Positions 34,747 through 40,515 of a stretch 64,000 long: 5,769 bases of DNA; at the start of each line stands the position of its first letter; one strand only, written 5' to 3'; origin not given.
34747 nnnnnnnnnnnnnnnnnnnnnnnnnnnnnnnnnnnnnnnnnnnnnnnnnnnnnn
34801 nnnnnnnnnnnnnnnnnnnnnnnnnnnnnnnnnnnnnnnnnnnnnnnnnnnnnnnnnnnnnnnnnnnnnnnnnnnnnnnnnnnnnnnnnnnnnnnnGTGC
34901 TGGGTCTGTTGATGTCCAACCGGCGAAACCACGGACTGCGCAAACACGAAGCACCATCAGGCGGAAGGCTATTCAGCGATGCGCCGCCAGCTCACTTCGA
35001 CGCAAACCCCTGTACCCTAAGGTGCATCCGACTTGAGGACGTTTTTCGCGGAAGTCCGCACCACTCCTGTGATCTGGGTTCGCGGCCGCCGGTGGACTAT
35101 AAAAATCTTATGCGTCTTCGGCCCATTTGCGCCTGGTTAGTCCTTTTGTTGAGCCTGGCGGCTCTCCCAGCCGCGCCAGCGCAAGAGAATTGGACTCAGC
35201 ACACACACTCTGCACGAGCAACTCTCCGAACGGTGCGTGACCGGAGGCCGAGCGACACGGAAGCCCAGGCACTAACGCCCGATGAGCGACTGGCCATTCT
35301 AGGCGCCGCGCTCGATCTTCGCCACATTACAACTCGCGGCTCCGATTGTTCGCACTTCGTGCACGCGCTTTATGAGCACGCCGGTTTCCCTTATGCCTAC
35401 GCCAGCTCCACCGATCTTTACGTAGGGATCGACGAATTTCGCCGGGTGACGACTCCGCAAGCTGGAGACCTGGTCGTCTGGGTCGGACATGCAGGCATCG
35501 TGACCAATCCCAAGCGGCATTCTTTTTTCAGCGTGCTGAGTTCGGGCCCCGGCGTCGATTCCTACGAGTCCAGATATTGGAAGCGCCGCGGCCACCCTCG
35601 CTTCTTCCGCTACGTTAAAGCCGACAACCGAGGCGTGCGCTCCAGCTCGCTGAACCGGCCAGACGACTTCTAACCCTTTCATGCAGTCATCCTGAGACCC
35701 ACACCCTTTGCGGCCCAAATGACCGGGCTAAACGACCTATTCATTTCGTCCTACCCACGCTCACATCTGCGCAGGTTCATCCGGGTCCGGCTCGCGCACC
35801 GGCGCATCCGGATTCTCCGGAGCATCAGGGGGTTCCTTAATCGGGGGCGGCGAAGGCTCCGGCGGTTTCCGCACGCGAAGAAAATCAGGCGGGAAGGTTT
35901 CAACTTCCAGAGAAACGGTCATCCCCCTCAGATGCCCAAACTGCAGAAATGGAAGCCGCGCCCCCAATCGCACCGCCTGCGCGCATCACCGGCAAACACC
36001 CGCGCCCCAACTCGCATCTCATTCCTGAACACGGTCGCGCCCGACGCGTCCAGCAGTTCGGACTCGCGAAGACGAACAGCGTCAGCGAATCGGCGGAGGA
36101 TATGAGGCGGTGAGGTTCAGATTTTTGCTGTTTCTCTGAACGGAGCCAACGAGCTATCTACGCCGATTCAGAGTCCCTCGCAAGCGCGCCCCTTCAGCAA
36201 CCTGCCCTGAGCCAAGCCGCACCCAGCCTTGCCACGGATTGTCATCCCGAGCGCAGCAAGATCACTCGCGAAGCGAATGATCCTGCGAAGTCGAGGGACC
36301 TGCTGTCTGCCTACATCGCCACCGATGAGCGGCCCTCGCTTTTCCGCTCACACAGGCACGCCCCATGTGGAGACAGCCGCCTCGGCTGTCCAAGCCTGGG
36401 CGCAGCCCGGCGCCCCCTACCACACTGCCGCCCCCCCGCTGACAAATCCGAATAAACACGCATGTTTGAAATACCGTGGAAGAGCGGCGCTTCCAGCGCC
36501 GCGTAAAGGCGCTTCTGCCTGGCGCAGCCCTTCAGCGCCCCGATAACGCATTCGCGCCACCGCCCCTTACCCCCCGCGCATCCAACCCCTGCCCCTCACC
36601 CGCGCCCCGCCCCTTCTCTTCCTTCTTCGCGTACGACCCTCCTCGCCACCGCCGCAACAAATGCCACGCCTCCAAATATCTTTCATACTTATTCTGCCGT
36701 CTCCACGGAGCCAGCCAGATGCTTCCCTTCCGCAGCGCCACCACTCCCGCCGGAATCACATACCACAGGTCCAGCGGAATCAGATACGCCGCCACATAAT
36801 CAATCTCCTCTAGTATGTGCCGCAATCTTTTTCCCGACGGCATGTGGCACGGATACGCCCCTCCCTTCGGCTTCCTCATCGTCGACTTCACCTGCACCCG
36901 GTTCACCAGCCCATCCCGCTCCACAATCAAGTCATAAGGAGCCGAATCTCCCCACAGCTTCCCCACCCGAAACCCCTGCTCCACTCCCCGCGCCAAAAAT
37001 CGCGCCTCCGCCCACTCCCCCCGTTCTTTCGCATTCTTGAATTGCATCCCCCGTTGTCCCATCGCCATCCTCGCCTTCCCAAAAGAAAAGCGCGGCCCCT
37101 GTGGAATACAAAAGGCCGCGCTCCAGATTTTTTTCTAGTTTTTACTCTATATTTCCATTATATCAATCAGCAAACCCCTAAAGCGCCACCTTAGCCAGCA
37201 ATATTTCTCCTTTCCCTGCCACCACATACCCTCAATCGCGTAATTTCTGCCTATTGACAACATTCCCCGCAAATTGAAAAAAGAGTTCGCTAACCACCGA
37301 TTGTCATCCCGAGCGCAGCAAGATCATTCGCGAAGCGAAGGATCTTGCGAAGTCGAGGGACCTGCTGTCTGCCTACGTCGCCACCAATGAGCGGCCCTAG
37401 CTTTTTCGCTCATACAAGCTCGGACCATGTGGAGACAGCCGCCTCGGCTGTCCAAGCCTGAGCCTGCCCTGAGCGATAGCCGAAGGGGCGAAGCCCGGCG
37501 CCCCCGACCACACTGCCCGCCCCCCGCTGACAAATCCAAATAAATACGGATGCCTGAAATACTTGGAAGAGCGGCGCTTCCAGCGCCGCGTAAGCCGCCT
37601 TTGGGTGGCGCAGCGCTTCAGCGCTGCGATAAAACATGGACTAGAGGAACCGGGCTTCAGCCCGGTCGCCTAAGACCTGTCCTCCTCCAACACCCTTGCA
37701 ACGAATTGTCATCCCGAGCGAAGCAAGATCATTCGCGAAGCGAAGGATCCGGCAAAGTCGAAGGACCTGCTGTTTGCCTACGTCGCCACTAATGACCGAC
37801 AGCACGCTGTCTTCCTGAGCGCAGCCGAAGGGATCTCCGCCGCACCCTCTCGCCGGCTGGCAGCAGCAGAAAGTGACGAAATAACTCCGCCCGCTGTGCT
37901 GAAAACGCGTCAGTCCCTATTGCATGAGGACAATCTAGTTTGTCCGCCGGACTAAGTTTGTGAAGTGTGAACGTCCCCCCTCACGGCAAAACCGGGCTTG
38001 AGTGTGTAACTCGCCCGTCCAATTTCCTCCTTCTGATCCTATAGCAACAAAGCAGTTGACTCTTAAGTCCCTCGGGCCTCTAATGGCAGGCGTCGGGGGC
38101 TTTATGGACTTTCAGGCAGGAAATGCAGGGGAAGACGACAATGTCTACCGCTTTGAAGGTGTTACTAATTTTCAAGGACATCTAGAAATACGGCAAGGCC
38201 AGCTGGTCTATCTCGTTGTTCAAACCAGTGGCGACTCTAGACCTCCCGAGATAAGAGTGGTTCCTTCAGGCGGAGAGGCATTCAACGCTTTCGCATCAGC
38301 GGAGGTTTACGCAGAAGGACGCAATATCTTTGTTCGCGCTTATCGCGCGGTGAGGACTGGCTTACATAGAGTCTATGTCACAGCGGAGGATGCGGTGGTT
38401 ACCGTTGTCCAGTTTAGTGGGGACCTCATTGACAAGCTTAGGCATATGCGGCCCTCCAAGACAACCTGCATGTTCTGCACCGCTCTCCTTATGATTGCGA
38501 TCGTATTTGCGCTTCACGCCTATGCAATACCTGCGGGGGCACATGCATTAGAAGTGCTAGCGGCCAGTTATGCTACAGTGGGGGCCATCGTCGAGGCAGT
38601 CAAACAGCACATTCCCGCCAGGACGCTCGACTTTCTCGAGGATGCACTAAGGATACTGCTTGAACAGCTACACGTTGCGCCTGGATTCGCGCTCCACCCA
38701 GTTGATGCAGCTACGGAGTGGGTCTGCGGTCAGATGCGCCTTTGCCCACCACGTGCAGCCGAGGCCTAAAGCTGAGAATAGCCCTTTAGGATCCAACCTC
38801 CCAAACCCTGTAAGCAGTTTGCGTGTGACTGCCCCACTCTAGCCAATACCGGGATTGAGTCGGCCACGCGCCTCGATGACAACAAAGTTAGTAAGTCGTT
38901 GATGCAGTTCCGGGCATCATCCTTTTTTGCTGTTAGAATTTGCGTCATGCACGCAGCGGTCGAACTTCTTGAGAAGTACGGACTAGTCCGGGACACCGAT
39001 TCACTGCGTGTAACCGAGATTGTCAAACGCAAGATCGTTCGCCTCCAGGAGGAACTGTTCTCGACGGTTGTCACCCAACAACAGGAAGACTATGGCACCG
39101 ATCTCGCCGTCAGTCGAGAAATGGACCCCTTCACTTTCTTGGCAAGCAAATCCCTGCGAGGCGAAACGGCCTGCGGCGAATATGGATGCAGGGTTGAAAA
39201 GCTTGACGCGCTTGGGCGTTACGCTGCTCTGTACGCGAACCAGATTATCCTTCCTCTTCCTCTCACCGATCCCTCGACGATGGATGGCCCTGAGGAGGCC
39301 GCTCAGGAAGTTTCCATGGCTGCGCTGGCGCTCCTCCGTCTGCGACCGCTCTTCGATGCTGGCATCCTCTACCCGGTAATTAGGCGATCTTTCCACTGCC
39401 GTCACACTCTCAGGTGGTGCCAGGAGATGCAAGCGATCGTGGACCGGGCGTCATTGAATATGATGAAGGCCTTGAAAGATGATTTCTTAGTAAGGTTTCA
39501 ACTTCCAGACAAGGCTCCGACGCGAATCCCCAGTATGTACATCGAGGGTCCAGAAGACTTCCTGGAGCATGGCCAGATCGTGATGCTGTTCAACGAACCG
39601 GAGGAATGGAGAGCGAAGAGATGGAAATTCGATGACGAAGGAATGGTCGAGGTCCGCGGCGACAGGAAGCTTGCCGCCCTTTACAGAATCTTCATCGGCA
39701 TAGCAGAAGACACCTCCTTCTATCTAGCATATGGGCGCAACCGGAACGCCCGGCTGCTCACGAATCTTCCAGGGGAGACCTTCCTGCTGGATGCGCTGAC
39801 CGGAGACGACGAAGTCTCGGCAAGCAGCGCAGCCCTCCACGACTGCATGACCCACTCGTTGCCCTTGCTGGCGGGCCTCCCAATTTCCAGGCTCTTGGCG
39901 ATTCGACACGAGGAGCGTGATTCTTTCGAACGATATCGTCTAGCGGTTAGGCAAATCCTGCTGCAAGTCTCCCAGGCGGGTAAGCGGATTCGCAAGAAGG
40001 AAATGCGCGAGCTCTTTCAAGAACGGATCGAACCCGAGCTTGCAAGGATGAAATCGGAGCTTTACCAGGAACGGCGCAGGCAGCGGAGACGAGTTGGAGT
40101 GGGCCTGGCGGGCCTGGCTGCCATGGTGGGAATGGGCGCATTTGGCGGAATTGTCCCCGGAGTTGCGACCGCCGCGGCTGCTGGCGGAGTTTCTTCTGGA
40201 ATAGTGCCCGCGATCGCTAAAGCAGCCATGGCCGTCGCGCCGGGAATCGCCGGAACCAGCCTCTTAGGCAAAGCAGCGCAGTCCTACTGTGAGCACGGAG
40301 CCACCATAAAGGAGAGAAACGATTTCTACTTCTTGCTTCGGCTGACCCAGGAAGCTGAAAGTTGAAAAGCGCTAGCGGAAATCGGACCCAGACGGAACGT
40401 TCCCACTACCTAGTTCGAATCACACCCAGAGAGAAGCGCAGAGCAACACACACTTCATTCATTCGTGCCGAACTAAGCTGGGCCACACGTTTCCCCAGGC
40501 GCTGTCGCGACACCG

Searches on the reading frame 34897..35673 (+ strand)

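Call 22: search_protein_families(library=pfam, proteins=[window:34897-35673:+], max_evalue=0.01)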
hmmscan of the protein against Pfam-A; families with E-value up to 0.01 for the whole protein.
window:34897-35673:+ (258 aa): 2 families
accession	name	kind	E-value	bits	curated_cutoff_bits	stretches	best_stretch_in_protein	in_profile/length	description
PF00877.26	NLPC_P60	-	7.2e-05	23.2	23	1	145-231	10-99/105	NlpC/P60 family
PF05257.22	CHAP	-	0.0015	19.4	26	1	148-205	9-69/81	CHAP domain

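Call 68: search_protein_families(library=padloc, proteins=[window:34897-35673:+], max_evalue=0.01)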
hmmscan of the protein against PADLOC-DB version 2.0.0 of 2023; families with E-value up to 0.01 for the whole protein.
window:34897-35673:+ (258 aa): 0 families

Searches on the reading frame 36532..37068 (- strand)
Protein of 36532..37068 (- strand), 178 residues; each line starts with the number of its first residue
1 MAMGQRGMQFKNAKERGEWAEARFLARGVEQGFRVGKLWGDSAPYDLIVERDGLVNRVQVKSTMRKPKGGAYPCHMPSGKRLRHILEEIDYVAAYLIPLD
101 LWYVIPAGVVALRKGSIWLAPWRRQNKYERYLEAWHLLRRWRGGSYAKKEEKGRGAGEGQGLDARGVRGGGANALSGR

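Call 22: search_protein_families(library=pfam, proteins=[window:36532-37068:-], max_evalue=0.01)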
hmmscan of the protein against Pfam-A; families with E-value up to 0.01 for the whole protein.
window:36532-37068:- (178 aa): 1 family
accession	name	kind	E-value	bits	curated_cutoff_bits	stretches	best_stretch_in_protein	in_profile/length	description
PF11645.14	PDDEXK_5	-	7.6e-16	58.8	26.1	1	12-137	2-137/138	PD-(D/E)XK endonuclease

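Call 68: search_protein_families(library=padloc, proteins=[window:36532-37068:-], max_evalue=0.01)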
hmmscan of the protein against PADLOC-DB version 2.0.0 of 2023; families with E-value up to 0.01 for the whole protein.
window:36532-37068:- (178 aa): 1 family
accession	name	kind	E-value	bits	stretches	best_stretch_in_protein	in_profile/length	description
PDLC03700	HEase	-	1.4e-11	42.8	1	13-140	3-140/150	homing endonuclease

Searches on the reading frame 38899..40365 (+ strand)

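Call 22: search_protein_families(library=pfam, proteins=[window:38899-40365:+], max_evalue=0.01)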
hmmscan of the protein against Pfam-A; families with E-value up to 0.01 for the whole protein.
window:38899-40365:+ (488 aa): 1 family
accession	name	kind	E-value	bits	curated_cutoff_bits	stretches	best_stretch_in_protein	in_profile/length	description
PF19749.4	DUF6236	-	0.00063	19.5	26.2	1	324-441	184-296/324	Family of unknown function (DUF6236)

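Call 68: search_protein_families(library=padloc, proteins=[window:38899-40365:+], max_evalue=0.01)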
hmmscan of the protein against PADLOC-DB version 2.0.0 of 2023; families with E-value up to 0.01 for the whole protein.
window:38899-40365:+ (488 aa): 0 families
